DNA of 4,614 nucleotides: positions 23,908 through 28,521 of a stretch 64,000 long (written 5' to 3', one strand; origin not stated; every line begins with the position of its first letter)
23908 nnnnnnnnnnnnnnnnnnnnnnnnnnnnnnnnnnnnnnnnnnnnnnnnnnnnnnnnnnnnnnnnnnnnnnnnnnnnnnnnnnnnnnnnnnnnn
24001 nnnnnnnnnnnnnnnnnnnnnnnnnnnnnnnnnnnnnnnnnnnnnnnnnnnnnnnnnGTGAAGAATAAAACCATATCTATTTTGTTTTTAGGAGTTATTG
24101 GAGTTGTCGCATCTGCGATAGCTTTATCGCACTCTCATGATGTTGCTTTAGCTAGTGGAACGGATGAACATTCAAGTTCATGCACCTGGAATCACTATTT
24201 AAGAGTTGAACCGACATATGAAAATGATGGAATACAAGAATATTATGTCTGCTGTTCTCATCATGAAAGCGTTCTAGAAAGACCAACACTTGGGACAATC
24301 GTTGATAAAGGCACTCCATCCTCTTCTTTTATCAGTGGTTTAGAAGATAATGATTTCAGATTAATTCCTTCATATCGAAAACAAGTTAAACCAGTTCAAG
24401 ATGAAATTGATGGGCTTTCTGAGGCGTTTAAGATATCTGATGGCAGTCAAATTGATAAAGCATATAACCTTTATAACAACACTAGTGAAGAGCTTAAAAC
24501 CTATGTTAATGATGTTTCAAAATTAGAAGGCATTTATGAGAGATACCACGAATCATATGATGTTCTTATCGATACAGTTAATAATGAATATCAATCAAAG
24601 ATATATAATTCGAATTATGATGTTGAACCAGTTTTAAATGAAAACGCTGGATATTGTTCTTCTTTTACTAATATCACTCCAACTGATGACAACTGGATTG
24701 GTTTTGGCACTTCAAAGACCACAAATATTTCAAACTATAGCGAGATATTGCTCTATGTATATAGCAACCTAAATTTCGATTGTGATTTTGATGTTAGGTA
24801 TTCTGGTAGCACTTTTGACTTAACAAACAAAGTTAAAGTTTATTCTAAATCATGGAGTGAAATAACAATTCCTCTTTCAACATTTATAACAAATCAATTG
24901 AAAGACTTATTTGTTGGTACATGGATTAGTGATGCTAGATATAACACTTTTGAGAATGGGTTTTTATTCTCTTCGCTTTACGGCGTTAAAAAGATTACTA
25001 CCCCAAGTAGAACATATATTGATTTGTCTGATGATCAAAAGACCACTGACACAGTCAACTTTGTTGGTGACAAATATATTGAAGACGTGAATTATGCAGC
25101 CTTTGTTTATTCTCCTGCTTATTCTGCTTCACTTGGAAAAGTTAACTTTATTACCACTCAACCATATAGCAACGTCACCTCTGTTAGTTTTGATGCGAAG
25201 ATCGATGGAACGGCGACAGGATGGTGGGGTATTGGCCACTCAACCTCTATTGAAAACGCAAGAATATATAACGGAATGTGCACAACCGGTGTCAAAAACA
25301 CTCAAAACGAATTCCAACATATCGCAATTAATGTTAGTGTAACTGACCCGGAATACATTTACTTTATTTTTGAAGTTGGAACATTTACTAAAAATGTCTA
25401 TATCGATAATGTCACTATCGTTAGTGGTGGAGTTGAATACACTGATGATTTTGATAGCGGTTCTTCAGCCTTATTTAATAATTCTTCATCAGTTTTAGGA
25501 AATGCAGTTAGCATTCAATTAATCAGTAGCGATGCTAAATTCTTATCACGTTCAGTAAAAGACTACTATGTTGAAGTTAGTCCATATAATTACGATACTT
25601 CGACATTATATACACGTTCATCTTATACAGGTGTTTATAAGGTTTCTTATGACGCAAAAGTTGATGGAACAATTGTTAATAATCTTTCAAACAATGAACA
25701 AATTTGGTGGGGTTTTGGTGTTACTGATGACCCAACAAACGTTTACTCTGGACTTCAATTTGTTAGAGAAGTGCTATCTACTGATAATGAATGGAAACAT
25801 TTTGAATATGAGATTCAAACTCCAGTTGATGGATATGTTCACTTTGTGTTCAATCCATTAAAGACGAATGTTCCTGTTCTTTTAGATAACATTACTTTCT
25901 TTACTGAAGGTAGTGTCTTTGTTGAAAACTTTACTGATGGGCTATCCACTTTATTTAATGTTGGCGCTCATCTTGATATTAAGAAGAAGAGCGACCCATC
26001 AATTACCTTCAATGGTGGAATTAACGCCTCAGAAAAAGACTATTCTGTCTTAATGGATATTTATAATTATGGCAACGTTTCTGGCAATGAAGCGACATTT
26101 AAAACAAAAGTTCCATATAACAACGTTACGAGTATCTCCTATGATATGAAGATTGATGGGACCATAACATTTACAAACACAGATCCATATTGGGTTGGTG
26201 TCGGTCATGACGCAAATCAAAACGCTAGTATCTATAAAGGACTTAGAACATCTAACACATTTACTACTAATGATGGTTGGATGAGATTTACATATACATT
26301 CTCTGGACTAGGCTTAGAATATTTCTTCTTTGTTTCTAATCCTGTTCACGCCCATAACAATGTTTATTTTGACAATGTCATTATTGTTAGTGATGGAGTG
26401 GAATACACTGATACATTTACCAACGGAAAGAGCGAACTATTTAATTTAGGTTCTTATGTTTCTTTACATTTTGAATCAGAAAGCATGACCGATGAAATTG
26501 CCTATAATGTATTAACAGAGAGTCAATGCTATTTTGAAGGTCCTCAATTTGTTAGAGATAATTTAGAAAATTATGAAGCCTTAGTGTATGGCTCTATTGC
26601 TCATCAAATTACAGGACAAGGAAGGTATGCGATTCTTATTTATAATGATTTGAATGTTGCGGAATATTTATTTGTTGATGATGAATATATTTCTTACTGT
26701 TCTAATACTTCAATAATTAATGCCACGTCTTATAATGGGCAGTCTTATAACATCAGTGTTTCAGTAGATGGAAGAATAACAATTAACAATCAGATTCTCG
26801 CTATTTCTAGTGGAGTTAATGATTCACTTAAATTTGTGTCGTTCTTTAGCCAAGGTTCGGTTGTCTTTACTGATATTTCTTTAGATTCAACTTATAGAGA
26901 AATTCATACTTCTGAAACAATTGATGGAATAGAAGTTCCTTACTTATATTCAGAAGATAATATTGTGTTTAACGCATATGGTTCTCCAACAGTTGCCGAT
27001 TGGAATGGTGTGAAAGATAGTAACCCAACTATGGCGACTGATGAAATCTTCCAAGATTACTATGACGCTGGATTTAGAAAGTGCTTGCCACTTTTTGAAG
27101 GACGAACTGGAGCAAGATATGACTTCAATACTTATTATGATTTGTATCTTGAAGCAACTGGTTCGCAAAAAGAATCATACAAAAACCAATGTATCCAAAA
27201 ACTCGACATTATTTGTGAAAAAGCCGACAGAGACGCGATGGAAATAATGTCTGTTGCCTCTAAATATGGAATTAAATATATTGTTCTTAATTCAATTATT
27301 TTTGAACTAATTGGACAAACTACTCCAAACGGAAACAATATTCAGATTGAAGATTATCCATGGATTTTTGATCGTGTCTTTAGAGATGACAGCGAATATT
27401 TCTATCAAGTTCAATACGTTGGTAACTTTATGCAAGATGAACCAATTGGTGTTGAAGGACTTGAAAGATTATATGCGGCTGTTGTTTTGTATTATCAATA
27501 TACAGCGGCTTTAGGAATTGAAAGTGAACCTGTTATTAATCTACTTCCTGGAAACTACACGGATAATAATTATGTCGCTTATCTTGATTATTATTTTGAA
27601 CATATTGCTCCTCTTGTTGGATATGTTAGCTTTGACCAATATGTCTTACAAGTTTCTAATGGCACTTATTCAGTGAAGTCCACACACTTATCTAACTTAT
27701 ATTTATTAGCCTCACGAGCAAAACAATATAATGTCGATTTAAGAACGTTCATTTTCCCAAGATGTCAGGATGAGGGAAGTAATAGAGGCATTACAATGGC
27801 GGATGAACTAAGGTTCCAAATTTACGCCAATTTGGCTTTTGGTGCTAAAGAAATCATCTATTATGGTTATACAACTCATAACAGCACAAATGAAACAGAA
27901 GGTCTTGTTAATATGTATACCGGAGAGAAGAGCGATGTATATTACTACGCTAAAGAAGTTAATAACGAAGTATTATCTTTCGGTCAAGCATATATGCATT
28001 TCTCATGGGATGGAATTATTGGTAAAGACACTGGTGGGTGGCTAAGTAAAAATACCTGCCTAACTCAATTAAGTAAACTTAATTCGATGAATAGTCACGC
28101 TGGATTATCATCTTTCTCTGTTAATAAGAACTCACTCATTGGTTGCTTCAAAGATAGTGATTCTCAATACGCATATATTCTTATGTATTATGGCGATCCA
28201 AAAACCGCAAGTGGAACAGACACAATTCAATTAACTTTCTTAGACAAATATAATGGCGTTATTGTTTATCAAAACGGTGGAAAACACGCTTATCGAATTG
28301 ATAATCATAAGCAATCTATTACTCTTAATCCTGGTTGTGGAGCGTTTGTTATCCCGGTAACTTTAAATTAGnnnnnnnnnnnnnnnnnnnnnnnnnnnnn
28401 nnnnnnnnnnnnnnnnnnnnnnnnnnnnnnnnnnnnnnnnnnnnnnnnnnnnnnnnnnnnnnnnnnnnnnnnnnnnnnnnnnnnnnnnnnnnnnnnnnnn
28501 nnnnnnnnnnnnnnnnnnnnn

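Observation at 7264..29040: A recurring Cys/His mini-module near the N-termini of three different exported proteins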

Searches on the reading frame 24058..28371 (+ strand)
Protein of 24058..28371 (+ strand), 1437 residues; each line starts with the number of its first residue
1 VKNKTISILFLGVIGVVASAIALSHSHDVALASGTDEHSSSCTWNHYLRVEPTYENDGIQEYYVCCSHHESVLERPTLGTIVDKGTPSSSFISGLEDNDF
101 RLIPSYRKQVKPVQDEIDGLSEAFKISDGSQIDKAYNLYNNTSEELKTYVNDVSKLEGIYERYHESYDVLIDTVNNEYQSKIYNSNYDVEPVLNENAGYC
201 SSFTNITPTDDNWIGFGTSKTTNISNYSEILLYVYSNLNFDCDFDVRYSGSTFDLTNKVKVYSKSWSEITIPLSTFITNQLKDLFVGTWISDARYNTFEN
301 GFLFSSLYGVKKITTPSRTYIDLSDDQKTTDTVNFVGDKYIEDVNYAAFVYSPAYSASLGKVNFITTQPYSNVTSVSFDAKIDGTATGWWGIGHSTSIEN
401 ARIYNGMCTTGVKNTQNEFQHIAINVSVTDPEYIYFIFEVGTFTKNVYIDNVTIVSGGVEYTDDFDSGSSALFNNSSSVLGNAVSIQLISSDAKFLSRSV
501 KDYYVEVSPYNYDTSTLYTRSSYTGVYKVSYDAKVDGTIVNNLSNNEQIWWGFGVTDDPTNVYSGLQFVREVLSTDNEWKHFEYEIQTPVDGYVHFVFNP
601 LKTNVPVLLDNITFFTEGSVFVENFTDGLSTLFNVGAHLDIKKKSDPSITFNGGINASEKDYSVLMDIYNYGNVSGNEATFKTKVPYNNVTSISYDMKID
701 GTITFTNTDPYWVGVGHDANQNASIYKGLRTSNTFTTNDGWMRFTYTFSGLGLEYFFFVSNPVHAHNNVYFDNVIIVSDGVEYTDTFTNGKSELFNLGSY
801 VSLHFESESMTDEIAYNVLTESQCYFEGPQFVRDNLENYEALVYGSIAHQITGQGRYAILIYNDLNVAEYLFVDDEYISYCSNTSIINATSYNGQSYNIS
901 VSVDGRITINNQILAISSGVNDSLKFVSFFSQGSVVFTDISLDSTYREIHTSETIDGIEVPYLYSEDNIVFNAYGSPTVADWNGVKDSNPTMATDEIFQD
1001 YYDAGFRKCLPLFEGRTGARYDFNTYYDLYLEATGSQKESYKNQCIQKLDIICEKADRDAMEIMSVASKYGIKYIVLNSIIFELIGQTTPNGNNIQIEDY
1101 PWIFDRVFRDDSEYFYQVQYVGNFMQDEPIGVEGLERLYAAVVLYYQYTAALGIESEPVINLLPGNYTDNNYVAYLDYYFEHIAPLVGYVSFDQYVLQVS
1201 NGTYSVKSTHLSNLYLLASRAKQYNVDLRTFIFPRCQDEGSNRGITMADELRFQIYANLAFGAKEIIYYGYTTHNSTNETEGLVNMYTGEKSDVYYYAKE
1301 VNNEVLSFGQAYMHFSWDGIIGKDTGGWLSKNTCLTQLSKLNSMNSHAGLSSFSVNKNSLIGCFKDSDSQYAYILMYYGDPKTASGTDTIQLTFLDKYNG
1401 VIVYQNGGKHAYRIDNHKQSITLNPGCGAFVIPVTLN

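Call 3: search_protein_families(library=pfam, proteins=[window:24058-28371:+], max_evalue=1)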
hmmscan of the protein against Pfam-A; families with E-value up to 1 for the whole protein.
window:24058-28371:+ (1437 aa): 1 family
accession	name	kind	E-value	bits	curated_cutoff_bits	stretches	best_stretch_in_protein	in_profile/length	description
PF01841.26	Transglut_core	-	0.23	12.2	23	0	154-205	9-59/108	Transglutaminase-like superfamily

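Call 4: search_protein_families(library=ncbifam, proteins=[window:24058-28371:+], max_evalue=1)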
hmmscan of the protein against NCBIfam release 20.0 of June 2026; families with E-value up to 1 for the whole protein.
window:24058-28371:+ (1437 aa): 0 families

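Call 35: find_related_loci(query=window:24058-28371:+, collection=genome_contigs, flank=6000)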
Query window:24058-28371:+ (1437 aa) in genome_contigs; peptide patterns used: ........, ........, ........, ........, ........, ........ (x = any residue, [..] = any of these).
23 stretches matched a pattern, but none encodes a relative of the query by tblastn (E <= 1e-3).

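Call 37: find_related_loci(query=window:24058-28371:+, collection=metagenome_contigs, flank=6000)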
Query window:24058-28371:+ (1437 aa) in metagenome_contigs; peptide patterns used: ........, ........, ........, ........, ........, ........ (x = any residue, [..] = any of these).
37 stretches matched a pattern, but none encodes a relative of the query by tblastn (E <= 1e-3).

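Call 39: find_homologous_proteins(query=window:24058-28371:+, max_evalue=0.001)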
Query window:24058-28371:+ (1437 aa): 14 proteins with E <= 0.001 among 8000 candidates.
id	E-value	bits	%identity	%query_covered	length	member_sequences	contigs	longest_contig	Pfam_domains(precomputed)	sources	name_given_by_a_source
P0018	0.0e+0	3238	99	100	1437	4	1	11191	-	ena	-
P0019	0.0e+0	1631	54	100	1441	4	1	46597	-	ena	-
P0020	0.0e+0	1545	51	99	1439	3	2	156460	-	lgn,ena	-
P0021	0.0e+0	1545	51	99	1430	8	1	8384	-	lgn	-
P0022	0.0e+0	1539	50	100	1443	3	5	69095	-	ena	-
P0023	0.0e+0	1518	50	100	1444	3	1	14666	-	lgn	-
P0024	0.0e+0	1491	50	100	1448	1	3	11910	-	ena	-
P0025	0.0e+0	1489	50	100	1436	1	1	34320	-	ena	-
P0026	0.0e+0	1485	49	100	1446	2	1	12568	-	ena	-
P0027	0.0e+0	1480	49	100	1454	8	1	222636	-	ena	-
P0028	0.0e+0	1476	49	100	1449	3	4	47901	-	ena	-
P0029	0.0e+0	1473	48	100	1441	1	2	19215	-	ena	-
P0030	0.0e+0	1451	48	100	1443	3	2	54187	-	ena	-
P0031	0.0e+0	1238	44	98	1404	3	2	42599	-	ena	-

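Call 42: find_encoding_contigs(protein=P0027, flank=10000, max_places=1)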
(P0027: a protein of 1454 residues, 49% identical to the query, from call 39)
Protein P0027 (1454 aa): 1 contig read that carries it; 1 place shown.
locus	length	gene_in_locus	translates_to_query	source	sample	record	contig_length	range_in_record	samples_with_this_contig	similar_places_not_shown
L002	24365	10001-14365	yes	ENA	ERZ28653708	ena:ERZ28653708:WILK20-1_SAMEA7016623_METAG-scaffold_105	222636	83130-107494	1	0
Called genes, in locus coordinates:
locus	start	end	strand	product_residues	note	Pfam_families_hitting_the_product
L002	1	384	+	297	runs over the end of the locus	PF00528:BPD_transp_1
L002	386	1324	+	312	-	PF00528:BPD_transp_1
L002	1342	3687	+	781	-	-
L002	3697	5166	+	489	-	-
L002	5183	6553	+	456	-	PF01547:SBP_bac_1, PF13416:SBP_bac_8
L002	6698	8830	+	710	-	-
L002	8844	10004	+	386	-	-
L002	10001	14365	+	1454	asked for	-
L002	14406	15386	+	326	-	PF04041:Glyco_hydro_130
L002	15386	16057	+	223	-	PF00300:His_Phos_1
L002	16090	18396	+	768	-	PF22666:Glyco_hydro_2_N2, PF00703:Glyco_hydro_2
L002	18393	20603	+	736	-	PF08531:Bac_rhamnosid_N, PF05592:Bac_rhamnosid, PF17389:Bac_rhamnosid6H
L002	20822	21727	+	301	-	PF07885:Ion_trans_2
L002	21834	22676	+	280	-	PF03747:ADP_ribosyl_GH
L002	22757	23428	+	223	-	PF27271:AF_1327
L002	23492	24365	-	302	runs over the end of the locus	-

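Call 43: find_encoding_contigs(protein=P0020, flank=10000, max_places=1)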
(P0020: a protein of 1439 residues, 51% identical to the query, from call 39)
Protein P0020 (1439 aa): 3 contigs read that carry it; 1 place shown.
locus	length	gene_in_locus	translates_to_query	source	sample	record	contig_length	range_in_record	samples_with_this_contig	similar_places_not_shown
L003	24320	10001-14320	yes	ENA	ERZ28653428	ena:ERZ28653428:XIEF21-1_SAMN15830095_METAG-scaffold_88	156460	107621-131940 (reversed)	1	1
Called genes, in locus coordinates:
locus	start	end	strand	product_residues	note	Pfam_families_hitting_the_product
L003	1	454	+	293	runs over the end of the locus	PF00528:BPD_transp_1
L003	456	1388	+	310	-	PF00528:BPD_transp_1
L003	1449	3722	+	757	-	-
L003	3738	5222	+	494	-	-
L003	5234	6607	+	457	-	PF01547:SBP_bac_1, PF13416:SBP_bac_8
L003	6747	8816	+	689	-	-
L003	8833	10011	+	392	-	-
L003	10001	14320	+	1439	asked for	-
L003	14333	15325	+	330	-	PF04041:Glyco_hydro_130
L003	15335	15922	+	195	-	PF13580:SIS_2, PF01380:SIS (weak)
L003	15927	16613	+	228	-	PF00300:His_Phos_1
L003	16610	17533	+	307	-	PF00480:ROK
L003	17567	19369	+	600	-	PF07881:Fucose_iso_N1, PF07882:Fucose_iso_N2, PF02952:Fucose_iso_C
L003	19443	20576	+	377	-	PF00144:Beta-lactamase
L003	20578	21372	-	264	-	PF02811:PHP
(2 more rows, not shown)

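Call 44: find_encoding_contigs(protein=P0019, flank=10000, max_places=1)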
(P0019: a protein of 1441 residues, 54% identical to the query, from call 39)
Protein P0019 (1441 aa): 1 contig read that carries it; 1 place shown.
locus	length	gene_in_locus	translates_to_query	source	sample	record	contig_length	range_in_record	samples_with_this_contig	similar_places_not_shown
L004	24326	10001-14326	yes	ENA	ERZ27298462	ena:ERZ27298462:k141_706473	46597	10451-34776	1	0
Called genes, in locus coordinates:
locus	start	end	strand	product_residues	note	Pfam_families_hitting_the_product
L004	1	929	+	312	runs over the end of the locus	PF00528:BPD_transp_1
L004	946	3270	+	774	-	-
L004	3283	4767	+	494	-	-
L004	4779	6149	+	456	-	PF01547:SBP_bac_1, PF13416:SBP_bac_8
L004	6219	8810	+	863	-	-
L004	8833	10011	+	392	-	-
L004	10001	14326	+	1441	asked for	-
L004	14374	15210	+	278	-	PF03747:ADP_ribosyl_GH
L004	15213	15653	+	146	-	PF18143:HAD_SAK_2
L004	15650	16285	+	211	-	PF02659:Mntp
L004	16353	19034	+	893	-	PF12705:PDDEXK_1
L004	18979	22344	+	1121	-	PF00580:UvrD-helicase, PF13245:AAA_19 (faint), PF13361:UvrD_C, PF12705:PDDEXK_1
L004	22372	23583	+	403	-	PF09903:DUF2130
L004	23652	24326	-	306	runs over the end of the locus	PF00696:AA_kinase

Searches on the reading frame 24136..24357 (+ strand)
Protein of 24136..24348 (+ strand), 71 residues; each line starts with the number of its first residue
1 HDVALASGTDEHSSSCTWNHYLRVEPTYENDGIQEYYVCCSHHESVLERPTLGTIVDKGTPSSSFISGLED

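Call 16: search_solved_structures(query=window:24136-24348:+, max_evalue=10, show_alignments=3)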
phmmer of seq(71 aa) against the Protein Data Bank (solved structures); distinct sequences matched with E-value up to 10: 0.

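Call 66: search_protein_families(library=pfam, proteins=[window:24145-24357:+], max_evalue=10)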
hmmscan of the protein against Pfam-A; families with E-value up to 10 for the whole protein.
window:24145-24357:+ (71 aa): 0 families

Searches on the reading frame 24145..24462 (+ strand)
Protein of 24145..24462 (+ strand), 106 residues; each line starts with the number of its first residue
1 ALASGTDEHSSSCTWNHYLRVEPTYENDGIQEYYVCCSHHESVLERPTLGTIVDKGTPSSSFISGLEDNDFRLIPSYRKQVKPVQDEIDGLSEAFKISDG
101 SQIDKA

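Call 62: predict_structure(alignment_id=A5)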
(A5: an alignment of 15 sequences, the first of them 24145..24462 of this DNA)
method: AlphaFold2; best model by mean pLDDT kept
length: 106 residues; sequences in the alignment: 15
mean_pLDDT: 78.5   pTM: 0.61
mean pLDDT of the five models: 78.5, 75.7, 72.1, 70.9, 64.0
residues with pLDDT >= 90: 43; 70-90: 31; 50-70: 14; < 50: 18
segments of 3 or more residues with pLDDT < 50: 1-5, 94-106
pLDDT, mean of each block of 10 residues (from residue 1): 58 93 92 92 89 93 90 87 64 48 43
secondary structure, 60 per line:
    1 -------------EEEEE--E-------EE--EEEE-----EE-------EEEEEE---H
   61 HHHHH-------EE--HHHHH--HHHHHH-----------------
elements in order: E14-18 E33-36 E51-56 H60-65 H77-81 H84-89
